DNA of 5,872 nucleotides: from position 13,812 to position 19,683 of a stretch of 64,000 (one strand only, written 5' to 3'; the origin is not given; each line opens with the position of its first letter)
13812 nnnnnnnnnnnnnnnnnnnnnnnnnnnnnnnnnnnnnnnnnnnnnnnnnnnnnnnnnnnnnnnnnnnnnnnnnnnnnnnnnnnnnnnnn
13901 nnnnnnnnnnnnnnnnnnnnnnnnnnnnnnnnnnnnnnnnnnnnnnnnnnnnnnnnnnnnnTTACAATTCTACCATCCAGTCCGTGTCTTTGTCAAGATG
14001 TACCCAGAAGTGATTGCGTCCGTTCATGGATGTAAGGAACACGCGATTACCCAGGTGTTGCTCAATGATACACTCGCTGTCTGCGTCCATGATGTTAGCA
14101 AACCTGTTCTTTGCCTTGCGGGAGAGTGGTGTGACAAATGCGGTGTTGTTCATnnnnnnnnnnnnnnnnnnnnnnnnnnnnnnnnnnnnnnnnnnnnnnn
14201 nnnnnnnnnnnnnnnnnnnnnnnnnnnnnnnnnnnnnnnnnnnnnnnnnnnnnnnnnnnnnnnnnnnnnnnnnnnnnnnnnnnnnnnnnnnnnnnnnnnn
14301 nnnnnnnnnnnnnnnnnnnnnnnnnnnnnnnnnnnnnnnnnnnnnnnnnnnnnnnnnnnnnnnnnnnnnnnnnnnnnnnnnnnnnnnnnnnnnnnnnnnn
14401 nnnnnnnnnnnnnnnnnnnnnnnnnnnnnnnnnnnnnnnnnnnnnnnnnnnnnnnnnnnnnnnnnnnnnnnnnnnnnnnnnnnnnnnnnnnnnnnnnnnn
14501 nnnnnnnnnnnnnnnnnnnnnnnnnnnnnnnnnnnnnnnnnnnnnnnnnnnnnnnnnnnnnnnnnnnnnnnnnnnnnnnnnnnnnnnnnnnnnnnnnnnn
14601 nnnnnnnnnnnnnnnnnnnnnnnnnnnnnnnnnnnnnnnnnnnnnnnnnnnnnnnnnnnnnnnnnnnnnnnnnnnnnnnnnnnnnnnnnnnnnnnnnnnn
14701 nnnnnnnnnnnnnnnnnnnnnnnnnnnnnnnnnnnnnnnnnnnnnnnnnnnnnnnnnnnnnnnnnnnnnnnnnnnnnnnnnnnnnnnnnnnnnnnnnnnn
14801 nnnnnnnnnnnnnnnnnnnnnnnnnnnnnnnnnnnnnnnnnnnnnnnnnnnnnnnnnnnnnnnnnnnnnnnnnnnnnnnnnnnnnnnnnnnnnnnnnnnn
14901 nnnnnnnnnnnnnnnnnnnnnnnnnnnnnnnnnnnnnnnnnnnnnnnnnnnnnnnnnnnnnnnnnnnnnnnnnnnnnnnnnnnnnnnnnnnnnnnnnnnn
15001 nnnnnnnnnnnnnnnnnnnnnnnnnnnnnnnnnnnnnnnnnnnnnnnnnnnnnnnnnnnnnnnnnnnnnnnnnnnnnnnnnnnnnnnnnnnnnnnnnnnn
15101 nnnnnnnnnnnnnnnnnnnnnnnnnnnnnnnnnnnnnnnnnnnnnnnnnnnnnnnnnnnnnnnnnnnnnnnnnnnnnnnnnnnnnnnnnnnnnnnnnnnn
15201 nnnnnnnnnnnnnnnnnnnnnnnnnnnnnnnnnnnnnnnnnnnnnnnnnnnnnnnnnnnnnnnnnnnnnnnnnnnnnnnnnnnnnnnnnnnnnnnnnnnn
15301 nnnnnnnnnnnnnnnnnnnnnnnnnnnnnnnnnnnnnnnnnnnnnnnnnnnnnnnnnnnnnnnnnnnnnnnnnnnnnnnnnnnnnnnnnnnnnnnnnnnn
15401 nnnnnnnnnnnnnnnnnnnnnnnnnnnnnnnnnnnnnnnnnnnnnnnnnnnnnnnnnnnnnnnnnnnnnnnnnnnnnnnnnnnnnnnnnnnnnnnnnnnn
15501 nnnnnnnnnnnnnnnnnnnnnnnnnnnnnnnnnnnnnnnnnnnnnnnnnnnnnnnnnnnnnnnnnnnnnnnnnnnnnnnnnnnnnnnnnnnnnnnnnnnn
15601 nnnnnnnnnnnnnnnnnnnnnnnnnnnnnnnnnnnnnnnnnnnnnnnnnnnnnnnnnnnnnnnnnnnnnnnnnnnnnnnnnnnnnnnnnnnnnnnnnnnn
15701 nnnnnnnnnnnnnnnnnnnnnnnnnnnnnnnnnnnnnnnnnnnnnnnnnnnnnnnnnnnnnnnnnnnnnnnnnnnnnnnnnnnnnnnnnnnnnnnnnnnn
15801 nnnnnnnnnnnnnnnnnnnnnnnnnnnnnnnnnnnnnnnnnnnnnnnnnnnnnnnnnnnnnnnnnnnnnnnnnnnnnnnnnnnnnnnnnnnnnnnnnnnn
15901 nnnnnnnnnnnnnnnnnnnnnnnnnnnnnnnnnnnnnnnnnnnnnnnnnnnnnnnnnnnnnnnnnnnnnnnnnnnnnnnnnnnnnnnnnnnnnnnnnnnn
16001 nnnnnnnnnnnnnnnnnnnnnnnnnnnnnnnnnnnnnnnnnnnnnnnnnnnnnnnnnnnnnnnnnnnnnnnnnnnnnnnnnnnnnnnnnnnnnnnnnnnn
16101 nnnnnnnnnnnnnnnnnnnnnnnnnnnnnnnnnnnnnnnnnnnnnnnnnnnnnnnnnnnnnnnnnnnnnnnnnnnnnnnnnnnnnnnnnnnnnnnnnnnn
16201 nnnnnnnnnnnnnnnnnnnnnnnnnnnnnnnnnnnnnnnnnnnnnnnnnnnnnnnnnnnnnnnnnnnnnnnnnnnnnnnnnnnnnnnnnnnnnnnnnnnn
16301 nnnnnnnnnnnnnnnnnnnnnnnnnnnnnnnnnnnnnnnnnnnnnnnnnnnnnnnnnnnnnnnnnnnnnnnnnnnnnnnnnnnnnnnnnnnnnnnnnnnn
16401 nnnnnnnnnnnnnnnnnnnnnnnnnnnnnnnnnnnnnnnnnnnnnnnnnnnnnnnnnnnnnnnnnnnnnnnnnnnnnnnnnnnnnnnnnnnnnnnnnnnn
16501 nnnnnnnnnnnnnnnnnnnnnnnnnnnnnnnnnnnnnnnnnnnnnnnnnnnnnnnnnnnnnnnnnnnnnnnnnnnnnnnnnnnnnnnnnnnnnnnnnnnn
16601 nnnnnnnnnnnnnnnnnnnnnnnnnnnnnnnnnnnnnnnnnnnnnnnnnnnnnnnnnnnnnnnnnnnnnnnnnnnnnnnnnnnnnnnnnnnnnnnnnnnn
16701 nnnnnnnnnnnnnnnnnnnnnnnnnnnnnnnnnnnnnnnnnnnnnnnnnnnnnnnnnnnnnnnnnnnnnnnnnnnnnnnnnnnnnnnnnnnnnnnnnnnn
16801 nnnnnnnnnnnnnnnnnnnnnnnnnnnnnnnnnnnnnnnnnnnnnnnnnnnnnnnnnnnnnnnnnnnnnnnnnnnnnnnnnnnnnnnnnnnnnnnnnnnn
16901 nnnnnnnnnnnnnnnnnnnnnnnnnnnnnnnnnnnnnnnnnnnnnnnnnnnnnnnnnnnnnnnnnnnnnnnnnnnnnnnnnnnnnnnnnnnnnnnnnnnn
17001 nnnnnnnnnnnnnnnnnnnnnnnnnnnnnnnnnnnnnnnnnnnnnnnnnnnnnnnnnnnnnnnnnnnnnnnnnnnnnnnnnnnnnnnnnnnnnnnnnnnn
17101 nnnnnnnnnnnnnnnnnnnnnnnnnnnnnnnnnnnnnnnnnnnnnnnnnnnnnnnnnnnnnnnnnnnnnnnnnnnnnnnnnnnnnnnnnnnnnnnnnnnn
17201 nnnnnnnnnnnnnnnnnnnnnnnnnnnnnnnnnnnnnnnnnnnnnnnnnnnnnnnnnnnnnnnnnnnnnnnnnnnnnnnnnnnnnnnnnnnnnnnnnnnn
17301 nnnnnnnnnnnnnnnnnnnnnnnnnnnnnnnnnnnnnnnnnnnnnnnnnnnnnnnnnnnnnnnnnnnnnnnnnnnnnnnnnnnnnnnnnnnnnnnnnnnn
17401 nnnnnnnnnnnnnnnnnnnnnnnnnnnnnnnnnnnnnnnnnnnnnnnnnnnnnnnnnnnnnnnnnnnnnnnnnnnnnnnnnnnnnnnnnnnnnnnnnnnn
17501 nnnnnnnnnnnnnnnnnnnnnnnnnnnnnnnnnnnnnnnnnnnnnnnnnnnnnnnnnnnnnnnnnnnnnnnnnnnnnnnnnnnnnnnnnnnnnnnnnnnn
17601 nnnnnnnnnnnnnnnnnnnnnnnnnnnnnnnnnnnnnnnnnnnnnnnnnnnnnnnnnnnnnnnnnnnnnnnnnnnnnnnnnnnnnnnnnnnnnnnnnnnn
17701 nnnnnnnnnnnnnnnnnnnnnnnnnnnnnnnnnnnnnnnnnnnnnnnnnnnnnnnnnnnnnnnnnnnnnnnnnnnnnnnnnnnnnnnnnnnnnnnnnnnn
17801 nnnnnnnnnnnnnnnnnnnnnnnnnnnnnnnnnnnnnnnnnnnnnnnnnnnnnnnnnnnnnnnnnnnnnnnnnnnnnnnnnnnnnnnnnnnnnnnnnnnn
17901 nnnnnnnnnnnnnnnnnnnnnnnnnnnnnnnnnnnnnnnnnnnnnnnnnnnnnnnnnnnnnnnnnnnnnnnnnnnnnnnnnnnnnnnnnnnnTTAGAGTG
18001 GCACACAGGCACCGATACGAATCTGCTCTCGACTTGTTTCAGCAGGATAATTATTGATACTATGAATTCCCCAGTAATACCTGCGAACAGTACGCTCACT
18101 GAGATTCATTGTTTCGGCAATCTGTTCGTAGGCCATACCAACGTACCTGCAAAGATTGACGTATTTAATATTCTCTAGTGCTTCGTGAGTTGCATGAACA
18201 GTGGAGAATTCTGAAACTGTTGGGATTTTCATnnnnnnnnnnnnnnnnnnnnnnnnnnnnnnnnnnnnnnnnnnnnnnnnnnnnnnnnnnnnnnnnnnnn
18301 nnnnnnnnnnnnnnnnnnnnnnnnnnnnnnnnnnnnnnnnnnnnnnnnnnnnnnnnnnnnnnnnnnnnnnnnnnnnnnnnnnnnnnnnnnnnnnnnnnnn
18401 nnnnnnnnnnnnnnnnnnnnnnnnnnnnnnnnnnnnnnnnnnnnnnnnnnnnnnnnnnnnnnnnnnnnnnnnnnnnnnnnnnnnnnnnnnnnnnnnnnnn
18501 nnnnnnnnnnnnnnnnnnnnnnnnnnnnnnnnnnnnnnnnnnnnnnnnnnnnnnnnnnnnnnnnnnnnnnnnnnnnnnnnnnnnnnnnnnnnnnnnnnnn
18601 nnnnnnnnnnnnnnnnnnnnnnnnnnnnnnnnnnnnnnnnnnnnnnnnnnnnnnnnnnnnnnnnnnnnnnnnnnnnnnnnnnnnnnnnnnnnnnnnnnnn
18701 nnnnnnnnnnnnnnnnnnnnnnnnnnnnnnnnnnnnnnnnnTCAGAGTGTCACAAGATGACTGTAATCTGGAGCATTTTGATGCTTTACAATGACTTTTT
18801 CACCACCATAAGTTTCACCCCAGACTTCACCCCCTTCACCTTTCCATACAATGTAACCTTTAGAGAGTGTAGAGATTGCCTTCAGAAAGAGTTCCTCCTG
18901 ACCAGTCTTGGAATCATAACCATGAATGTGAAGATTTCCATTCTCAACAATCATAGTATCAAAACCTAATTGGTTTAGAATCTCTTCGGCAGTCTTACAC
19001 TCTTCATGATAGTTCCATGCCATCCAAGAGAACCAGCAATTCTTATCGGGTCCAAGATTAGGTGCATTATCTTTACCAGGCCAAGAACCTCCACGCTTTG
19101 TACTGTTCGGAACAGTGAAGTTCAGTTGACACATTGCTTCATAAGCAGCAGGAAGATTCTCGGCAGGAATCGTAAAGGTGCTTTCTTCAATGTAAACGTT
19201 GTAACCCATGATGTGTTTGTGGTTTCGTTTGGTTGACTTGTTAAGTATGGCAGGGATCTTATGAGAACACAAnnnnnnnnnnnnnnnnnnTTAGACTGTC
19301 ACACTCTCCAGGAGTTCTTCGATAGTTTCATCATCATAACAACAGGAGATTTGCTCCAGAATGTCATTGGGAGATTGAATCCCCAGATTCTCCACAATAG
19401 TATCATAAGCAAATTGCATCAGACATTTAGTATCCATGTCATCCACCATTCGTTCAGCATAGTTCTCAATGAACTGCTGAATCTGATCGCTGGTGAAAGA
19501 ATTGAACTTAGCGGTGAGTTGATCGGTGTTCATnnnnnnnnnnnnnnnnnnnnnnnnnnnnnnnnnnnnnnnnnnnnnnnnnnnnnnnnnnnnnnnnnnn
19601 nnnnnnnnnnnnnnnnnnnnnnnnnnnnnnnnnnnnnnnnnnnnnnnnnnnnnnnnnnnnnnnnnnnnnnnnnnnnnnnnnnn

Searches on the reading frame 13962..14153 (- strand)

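Call 45: search_protein_families(library=phrogs, max_evalue=0.001, proteins=[window:13962-14153:-])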
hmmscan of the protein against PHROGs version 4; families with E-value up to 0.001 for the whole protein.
window:13962-14153:- (63 aa): 1 family
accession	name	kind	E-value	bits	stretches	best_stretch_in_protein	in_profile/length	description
phrog_1653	-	unknown function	2.7e-14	54.3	1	5-61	6-61/63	-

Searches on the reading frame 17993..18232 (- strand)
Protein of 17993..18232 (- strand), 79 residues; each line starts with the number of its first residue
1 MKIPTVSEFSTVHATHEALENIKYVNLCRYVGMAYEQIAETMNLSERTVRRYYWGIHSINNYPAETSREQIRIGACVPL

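Call 44: search_protein_families(library=pfam, max_evalue=0.01, proteins=[window:17993-18232:-])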
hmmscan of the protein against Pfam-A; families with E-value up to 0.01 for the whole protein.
window:17993-18232:- (79 aa): 7 families
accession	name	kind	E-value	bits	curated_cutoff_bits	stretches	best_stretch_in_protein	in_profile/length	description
PF08281.18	Sigma70_r4_2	-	2e-06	27.8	25.7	1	26-52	20-46/54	Sigma-70, region 4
PF04545.22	Sigma70_r4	-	0.00051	19.9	24.1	1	26-51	14-39/50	Sigma-70, region 4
PF00196.25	GerE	-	0.0012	18.8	23.5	1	32-52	17-37/57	Bacterial regulatory proteins, luxR family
PF20432.4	Xre-like-HTH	-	0.0013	19.5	25.8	1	25-51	16-42/63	Antitoxin Xre-like helix-turn-helix domain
PF13384.12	HTH_23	-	0.0014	18.9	24.6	1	32-52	17-37/50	Homeodomain-like domain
PF07638.17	Sigma70_ECF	-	0.0048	17.3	21.1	1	20-52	139-171/185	ECF sigma factor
PF13551.12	HTH_29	-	0.0055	17.2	28.1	1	32-52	11-32/64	Winged helix-turn helix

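Call 45: search_protein_families(library=phrogs, max_evalue=0.001, proteins=[window:17993-18232:-])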
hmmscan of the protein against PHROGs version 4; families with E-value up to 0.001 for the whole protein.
window:17993-18232:- (79 aa): 2 families
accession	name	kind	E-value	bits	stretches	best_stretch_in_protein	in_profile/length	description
phrog_3855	-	DNA, RNA and nucleotide metabolism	0.00015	23.1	1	14-53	62-100/115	HTH DNA binding protein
phrog_1157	-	integration and excision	0.00046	20.5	1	21-54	6-39/422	transposase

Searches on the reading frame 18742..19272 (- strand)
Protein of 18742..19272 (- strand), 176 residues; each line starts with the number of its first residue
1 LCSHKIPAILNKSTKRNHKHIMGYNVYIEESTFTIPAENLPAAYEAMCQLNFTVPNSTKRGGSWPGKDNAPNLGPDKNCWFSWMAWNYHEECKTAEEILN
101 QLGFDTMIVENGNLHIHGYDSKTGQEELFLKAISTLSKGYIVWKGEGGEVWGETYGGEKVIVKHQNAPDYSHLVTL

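Call 44: search_protein_families(library=pfam, max_evalue=0.01, proteins=[window:18742-19272:-])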
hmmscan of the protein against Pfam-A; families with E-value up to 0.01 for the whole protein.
window:18742-19272:- (176 aa): 1 family
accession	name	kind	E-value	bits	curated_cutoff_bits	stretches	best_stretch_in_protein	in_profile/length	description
PF19376.4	DUF5951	-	0.004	17.6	25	0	94-117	22-45/50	Family of unknown function (DUF5951)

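Call 45: search_protein_families(library=phrogs, max_evalue=0.001, proteins=[window:18742-19272:-])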
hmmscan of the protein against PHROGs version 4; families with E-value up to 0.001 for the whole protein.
window:18742-19272:- (176 aa): 1 family
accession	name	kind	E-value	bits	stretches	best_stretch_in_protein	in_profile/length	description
phrog_38862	-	unknown function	6.3e-20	72.9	1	22-158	1-141/155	-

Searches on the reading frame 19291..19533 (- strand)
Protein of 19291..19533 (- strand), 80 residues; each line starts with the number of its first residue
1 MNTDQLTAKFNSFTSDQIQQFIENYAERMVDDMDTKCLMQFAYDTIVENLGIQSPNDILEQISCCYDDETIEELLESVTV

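Call 44: search_protein_families(library=pfam, max_evalue=0.01, proteins=[window:19291-19533:-])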
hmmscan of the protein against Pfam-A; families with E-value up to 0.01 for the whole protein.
window:19291-19533:- (80 aa): 1 family
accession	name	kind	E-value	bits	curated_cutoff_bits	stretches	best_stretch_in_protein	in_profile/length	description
PF24012.1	DUF7326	-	1.4e-17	64.3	27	1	12-79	5-71/76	Family of unknown function (DUF7326)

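Call 45: search_protein_families(library=phrogs, max_evalue=0.001, proteins=[window:19291-19533:-])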
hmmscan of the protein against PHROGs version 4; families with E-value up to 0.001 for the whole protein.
window:19291-19533:- (80 aa): 1 family
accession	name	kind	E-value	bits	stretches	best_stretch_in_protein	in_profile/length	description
phrog_1352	-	unknown function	3.3e-17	63.9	1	12-79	3-70/72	-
